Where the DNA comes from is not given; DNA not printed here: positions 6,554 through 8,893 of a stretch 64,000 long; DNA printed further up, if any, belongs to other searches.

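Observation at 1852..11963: Eight-gene minus-strand string: RuBisCO-like protein, YknW/X/Z-like envelope module and orphan MalF/MalG permeases, with no ATPase or binding protein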

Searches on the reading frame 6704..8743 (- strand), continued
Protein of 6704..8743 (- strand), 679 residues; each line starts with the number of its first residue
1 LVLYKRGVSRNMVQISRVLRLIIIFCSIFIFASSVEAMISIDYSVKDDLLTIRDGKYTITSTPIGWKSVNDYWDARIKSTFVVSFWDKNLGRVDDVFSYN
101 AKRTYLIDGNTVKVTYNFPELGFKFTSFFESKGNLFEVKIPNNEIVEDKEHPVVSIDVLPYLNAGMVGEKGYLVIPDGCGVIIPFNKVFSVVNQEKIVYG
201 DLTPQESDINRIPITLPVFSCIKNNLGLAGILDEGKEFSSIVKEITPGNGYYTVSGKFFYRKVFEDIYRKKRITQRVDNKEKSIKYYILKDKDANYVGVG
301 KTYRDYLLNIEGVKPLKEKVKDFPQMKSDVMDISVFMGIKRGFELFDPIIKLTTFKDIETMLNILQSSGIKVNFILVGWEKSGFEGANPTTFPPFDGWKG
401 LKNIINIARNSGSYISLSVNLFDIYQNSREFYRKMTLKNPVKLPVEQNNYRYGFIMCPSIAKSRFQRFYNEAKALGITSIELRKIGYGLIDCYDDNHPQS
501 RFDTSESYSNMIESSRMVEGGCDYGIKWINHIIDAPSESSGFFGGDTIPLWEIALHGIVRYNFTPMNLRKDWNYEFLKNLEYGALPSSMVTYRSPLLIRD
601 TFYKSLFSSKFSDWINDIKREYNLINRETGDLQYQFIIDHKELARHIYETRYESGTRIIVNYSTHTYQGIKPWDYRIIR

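Call 37: predict_structure(alignment_id=A1)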
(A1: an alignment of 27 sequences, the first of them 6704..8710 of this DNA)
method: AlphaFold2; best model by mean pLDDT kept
length: 668 residues; sequences in the alignment: 27
mean_pLDDT: 85.4   pTM: 0.89
mean pLDDT of the five models: 85.4, 85.1, 83.5, 83.1, 81.8
residues with pLDDT >= 90: 373; 70-90: 197; 50-70: 70; < 50: 28
segments of 3 or more residues with pLDDT < 50: 22-25, 193-199, 425-428, 430-437
pLDDT, mean of each block of 10 residues (from residue 1): 73 74 62 92 91 82 92 91 93 91 95 95 92 90 94 91 94 79 85 49 91 94 95 77 93 63 77 96 96 97 94 90 87 64 94 93 90 64 81 92 90 59 49 49 74 88 90 85 74 92 91 92 88 91 96 82 89 90 78 77 90 92 96 96 97 95 95
secondary structure, 60 per line:
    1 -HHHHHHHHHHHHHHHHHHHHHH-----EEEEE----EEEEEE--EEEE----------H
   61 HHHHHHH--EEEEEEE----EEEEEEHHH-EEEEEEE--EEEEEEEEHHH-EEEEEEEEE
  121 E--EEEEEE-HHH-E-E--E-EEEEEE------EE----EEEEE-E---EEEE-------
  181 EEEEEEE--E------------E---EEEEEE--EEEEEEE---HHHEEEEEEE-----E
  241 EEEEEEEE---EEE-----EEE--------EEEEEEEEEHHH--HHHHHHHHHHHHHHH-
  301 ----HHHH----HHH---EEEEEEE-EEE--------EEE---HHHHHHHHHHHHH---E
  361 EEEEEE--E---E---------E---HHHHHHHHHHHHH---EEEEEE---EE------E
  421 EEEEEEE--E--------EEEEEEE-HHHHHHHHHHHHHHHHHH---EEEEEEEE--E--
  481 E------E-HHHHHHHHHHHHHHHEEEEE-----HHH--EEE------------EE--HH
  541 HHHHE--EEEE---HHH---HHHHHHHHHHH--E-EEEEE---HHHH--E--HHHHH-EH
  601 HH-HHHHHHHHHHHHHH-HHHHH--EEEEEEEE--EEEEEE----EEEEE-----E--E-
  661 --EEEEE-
elements in order: H2-23 E29-33 E38-43 E46-49 H60-67 E70-76 E81-86 E91-97 E100-107 E112-121 E124-129 E142-147 E160-164 E170-173 E181-187 E207-212 E215-221 E228-234 E240-248 E252-254 E260-262 E271-279 H285-299 H305-308 E319-325 E327-329 E338-340 H344-356 E360-366 H387-399 E403-408 E420-427 E439-445 H447-464 E468-475 H490-504 E505-509 E520-522 H539-544 E548-551 H561-571 E576-580 H584-587 H593-597 H604-617 H619-623 E626-633 E636-641 E646-650 E663-667
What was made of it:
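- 6704..8710 (-): DUF5696 protein with an N-terminal signal peptide or anchor and a GH129-like three-domain fold, 668 aa (679 aa if translation starts at the TTG at 8743). AF2 gives pLDDT 85 and pTM 0.89 (call 37).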

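Call 39: find_related_loci(query=P0025, collection=metagenome_contigs, flank=10000)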
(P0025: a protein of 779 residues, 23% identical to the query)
Query P0025 (779 aa) in metagenome_contigs; peptide patterns used: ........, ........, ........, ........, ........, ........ (x = any residue, [..] = any of these).
115 stretches matched a pattern, but none encodes a relative of the query by tblastn (E <= 1e-3).

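Call 41: fold_search(model_id=the predicted structure, library=pdb)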
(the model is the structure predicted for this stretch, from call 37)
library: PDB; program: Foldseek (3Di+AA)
matches with E <= 10: 1619; with E <= 0.001: 478
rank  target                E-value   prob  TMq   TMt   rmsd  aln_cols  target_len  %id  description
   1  5opq_D                2.7e-33  1.00  0.67  0.68   6.5       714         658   15  A 3,6-anhydro-D-galactosidase produced by Zobellia galactanivorans. This is an exo-lytic enzyme that hydrolyzes termin (released 2017-11-29)
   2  8rzk_A                3.2e-33  1.00  0.66  0.66   6.8       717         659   15  The Michaelis complex of ZgGH129 D486N from Zobellia galactanivorans with neo-b/k-oligo-carrageenan tetrasaccharide (b (released 2024-07-31)
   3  5opq_A                6.7e-33  1.00  0.66  0.66   6.8       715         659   15  A 3,6-anhydro-D-galactosidase produced by Zobellia galactanivorans. This is an exo-lytic enzyme that hydrolyzes termin (released 2017-11-29)
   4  5wzn_B                3.3e-32  1.00  0.67  0.72   5.8       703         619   14  Alpha-N-acetylgalactosaminidase NagBb from Bifidobacterium bifidum - GalNAc complex (released 2017-06-07)
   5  5wzn_A                4.9e-32  1.00  0.66  0.71   5.7       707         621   15  Alpha-N-acetylgalactosaminidase NagBb from Bifidobacterium bifidum - GalNAc complex (released 2017-06-07)
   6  5wzq_A                1.4e-31  1.00  0.66  0.72   5.2       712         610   14  Alpha-N-acetylgalactosaminidase NagBb from Bifidobacterium bifidum - quadruple mutant (released 2017-06-07)
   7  5wzq_B                5.9e-31  1.00  0.68  0.73   5.2       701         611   15  Alpha-N-acetylgalactosaminidase NagBb from Bifidobacterium bifidum - quadruple mutant (released 2017-06-07)
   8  5wzr_A                7.4e-31  1.00  0.67  0.71   5.8       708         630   15  Alpha-N-acetylgalactosaminidase NagBb from Bifidobacterium bifidum - Gal-NHAc-DNJ complex (released 2017-06-07)
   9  5wzp_A                7.9e-31  1.00  0.66  0.72   6.1       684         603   15  Alpha-N-acetylgalactosaminidase NagBb from Bifidobacterium bifidum - ligand free (released 2017-06-07)
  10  5wzr_B                2.1e-30  1.00  0.66  0.70   6.1       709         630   15  Alpha-N-acetylgalactosaminidase NagBb from Bifidobacterium bifidum - Gal-NHAc-DNJ complex (released 2017-06-07)
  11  5wzp_B                2.7e-30  1.00  0.66  0.73   5.6       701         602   15  Alpha-N-acetylgalactosaminidase NagBb from Bifidobacterium bifidum - ligand free (released 2017-06-07)
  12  3ecq_B                6.3e-20  1.00  0.51  0.29   9.0       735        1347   12  Endo-alpha-N-acetylgalactosaminidase from Streptococcus pneumoniae: SeMet structure (released 2008-09-09)
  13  3ecq_A                1.4e-19  1.00  0.50  0.29   9.2       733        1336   11  Endo-alpha-N-acetylgalactosaminidase from Streptococcus pneumoniae: SeMet structure (released 2008-09-09)
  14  5a58_A                1.5e-19  1.00  0.52  0.34   8.2       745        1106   11  The structure of GH101 D764N mutant from Streptococcus pneumoniae TIGR4 in complex with serinyl T-antigen (released 2015-09-02)
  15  5a59_A                2.9e-19  1.00  0.47  0.32   9.3       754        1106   11  The structure of GH101 E796Q mutant from Streptococcus pneumoniae TIGR4 in complex with T-antigen (released 2015-09-02)
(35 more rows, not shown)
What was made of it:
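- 6704..8710 (-): Foldseek top hits are GH129 ZgGH129 and NagBb (E ~3e-33, TM 0.67), then GH101 and GH36 (call 41).
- On GH129 glycoside hydrolase: Foldseek top hits are 5opq, 8rzk and 5wzn at E ~1e-33 and TM 0.66-0.68 (calls 37, 41).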

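Call 42: find_related_loci(query=A2, collection=metagenome_contigs, flank=10000)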
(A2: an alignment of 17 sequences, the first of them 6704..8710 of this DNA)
Query A2 (668 aa) in metagenome_contigs; peptide patterns used: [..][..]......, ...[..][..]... (x = any residue, [..] = any of these).
203 stretches matched a pattern; 11 encode a relative of the query (tblastn E <= 1e-3); 11 distinct loci.
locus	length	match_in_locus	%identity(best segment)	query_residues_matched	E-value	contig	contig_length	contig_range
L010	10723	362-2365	76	1-668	0e+0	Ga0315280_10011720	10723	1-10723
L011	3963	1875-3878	75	1-668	0e+0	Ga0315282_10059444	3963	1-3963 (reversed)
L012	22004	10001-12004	85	1-668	0e+0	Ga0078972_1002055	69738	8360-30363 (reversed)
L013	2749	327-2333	60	1-667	0e+0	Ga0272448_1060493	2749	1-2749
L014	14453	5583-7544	60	10-668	0e+0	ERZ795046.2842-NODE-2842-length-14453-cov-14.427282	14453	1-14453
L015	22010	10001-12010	58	1-668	0e+0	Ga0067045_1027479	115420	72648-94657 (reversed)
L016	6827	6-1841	61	57-668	0e+0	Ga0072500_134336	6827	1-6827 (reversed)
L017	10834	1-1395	64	204-668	0e+0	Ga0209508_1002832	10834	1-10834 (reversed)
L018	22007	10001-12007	60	1-667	0e+0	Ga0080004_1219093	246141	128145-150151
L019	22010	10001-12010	59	1-668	0e+0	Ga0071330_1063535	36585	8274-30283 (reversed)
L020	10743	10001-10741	83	1-247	6e-134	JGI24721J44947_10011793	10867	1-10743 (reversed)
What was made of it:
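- Tried and rejected: The lineage alignment A2 worked (call 42).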

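Call 46: search_protein_families(library=pfam, proteins=[L019:12113-14224:-, L019:14261-16597:-, L019:18439-19929:-, L019:20297-21514:+, L018:12260-15238:-, L019:3267-4607:-, L019:4627-5616:-, L019:2308-3270:-, L019:1299-2321:-], max_evalue=0.00001)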
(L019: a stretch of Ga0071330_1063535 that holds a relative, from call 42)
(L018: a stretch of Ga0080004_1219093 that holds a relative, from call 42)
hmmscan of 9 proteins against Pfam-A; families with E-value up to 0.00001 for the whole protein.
L019:12113-14224:- (703 aa): 0 families

L019:14261-16597:- (778 aa): 0 families

L019:18439-19929:- (496 aa): 2 families
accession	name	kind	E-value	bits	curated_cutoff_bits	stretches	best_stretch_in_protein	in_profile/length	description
PF01547.30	SBP_bac_1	-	7.6e-27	95.5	26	1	66-394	14-306/307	Bacterial extracellular solute-binding protein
PF13416.11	SBP_bac_8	-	1.8e-22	80.9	27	1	68-418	4-272/279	Bacterial extracellular solute-binding protein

L019:20297-21514:+ (405 aa): 1 family
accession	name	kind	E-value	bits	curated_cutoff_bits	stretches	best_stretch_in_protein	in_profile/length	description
PF00480.26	ROK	-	2.8e-56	191.6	22.9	1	116-395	30-293/294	ROK family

L018:12260-15238:- (992 aa): 7 families
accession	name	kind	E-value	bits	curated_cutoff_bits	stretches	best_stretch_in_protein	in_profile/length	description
PF17957.7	Big_7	-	4.6e-121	396.1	24.1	6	430-500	1-66/70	Bacterial Ig domain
PF03415.19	Peptidase_C11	-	2e-43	149.8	25.8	1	636-973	2-346/359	Clostripain family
PF16355.11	DUF4982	-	1.1e-20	73.7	23.9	0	67-114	13-59/61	Domain of unknown function (DUF4982)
PF13750.12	Big_3_3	-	1.4e-16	61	27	0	86-157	3-76/157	Bacterial Ig-like domain (group 3)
PF06832.18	BiPBP_C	-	3e-12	46.7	26.8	0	427-490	7-66/90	Penicillin-Binding Protein C-terminus Family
PF20622.4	Big_15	-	2e-06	28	27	0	254-322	12-80/82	Bacterial Ig domain (Big_16)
PF09136.16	Glucodextran_B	-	3.2e-06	27.4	27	0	430-458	1-30/83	Glucodextranase, domain B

L019:3267-4607:- (446 aa): 2 families
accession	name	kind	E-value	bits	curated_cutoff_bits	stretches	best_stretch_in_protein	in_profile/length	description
PF00016.26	RuBisCO_large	-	3.1e-45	155.2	30.1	1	144-418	2-299/299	Ribulose bisphosphate carboxylase large chain, catalytic domain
PF02788.21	RuBisCO_large_N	-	1.6e-07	32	20.7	1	22-132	14-119/120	Ribulose bisphosphate carboxylase large chain, N-terminal domain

L019:4627-5616:- (329 aa): 1 family
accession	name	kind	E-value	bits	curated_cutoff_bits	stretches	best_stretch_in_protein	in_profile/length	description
PF01261.30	AP_endonuc_2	-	1e-28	101.2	31.1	1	37-293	2-247/249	Xylose isomerase-like TIM barrel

L019:2308-3270:- (320 aa): 2 families
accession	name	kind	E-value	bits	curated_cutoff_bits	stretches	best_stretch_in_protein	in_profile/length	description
PF00676.26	E1_dh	-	4.8e-89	298.7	22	1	15-309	2-297/300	Dehydrogenase E1 component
PF02775.26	TPP_enzyme_C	-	2.9e-08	34.1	21.9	1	115-236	28-151/151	Thiamine pyrophosphate enzyme, C-terminal TPP binding domain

L019:1299-2321:- (340 aa): 2 families
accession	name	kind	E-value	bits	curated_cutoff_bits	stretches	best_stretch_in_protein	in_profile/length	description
PF02779.29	Transket_pyr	-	6.6e-44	150.1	27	1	5-182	2-173/174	Transketolase, pyrimidine binding domain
PF02780.25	Transketolase_C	-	3.1e-38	130.9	25.9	1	209-331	1-124/124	Transketolase, C-terminal domain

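Call 70: search_dna_similar(query=window:6704-8710:-, collection=plasmids, mode=protein, max_evalue=0.00001, max_rows=15)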
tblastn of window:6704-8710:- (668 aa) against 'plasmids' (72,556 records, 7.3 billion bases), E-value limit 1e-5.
Records with a match: 2; places in all: 2; records where one place covers at least 80% of the query: 1.
Best place of each record, by identity: <60% 2.
By first word of the organism name: Paenibacillus 1; Butyrivibrio 1.
By predicted mobility (MOB-suite, as given by PLSDB): non-mobilizable 2.
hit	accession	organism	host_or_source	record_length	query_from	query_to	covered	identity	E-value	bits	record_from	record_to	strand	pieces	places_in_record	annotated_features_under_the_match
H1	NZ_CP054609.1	Paenibacillus cellulosilyticus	cell culture,soil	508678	103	656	83%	26.8%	2e-47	188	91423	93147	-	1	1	DUF5696 domain-containing protein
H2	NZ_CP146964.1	Butyrivibrio fibrisolvens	Bovinae,Bovine rumen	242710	142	652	76%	23.6%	3e-29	132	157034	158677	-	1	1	DUF5696 domain-containing protein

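Call 71: get_annotated_region(hit=H1, flank=10000)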
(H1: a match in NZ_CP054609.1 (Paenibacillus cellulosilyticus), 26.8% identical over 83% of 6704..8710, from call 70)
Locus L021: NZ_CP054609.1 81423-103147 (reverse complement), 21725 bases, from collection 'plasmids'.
description: Paenibacillus cellulosilyticus strain KACC 14175 plasmid unnamed1, complete sequence
organism: Paenibacillus cellulosilyticus (NCBI taxid 375489)
taxonomy: Bacteria; Bacillota; Bacilli; Bacillales; Paenibacillaceae; Paenibacillus; Paenibacillus cellulosilyticus
host: -; source: cell culture,soil; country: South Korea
typing (MOB-suite, as given by PLSDB): non-mobilizable
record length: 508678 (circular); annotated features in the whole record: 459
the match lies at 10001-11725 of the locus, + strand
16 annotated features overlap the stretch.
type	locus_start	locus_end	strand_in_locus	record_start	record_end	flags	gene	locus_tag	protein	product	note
CDS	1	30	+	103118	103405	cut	-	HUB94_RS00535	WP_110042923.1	stage VI sporulation protein F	-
CDS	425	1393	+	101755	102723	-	-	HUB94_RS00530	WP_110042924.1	aldo/keto reductase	-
CDS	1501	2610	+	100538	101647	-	ugpC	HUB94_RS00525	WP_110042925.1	sn-glycerol-3-phosphate ABC transporter ATP-binding protein UgpC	-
CDS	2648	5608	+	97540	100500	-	-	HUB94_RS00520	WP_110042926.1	extracellular solute-binding protein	-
CDS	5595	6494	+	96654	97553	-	-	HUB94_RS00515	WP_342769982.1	sugar ABC transporter permease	-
CDS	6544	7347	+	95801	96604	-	-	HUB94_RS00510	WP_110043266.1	carbohydrate ABC transporter permease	GO:0008643 - carbohydrate transport [Evidence IEA]; GO:0055085 - transmembrane transport [Evidence IEA]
CDS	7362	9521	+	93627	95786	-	-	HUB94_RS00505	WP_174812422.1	YIP1 family protein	-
CDS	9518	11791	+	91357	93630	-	-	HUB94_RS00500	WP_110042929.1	DUF5696 domain-containing protein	-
CDS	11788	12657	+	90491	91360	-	-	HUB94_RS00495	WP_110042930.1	sugar ABC transporter permease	-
CDS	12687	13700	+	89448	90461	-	-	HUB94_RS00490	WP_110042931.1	carbohydrate ABC transporter permease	GO:0008643 - carbohydrate transport [Evidence IEA]; GO:0055085 - transmembrane transport [Evidence IEA]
CDS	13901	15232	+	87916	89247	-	-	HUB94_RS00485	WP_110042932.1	LLM class flavin-dependent oxidoreductase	-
CDS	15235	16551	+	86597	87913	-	-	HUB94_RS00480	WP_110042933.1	LLM class flavin-dependent oxidoreductase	-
CDS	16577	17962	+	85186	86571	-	-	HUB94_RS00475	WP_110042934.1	extracellular solute-binding protein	-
CDS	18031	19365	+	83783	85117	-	-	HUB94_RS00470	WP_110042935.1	LLM class flavin-dependent oxidoreductase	-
CDS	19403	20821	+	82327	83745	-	-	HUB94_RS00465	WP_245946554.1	extracellular solute-binding protein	-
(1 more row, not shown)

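Call 72: get_annotated_region(hit=H2, flank=10000)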
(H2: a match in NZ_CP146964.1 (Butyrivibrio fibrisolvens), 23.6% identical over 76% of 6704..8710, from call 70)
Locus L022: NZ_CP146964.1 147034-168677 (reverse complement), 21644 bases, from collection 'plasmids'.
description: Butyrivibrio fibrisolvens strain D1 plasmid pNP243, complete sequence
organism: Butyrivibrio fibrisolvens (NCBI taxid 831)
taxonomy: Bacteria; Bacillota; Clostridia; Lachnospirales; Lachnospiraceae; Butyrivibrio; Butyrivibrio fibrisolvens
host: -; source: Bovinae,Bovine rumen; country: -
typing (MOB-suite, as given by PLSDB): non-mobilizable
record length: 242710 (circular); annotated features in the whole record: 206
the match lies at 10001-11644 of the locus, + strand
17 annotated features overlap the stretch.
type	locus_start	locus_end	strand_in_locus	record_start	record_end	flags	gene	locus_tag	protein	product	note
CDS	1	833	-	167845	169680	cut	-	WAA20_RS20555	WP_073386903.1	histidine kinase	GO:0000160 - phosphorelay signal transduction system [Evidence IEA]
CDS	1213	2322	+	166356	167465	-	-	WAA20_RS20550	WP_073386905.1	glycoside hydrolase family 43 protein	-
CDS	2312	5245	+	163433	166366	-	-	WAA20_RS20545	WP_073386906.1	extracellular solute-binding protein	-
CDS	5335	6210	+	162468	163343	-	-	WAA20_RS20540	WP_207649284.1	sugar ABC transporter permease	-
CDS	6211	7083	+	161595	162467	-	-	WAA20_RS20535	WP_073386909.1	carbohydrate ABC transporter permease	GO:0008643 - carbohydrate transport [Evidence IEA]; GO:0055085 - transmembrane transport [Evidence IEA]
CDS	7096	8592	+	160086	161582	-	-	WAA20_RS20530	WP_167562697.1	NHL repeat-containing protein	-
CDS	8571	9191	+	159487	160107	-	-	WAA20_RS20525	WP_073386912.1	YIP1 family protein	-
CDS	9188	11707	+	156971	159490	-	-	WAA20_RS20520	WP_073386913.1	DUF5696 domain-containing protein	-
CDS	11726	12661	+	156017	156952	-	-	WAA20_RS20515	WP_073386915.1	sugar ABC transporter permease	-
CDS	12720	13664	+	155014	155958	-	-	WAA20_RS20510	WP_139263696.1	carbohydrate ABC transporter permease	GO:0008643 - carbohydrate transport [Evidence IEA]; GO:0055085 - transmembrane transport [Evidence IEA]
CDS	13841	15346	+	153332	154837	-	-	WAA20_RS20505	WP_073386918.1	extracellular solute-binding protein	-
CDS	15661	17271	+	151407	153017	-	-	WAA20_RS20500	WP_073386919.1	extracellular solute-binding protein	-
CDS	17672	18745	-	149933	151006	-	-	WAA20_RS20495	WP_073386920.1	J domain-containing protein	-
CDS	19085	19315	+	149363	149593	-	-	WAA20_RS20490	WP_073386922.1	hypothetical protein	-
CDS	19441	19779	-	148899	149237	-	-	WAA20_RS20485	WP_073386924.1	hypothetical protein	-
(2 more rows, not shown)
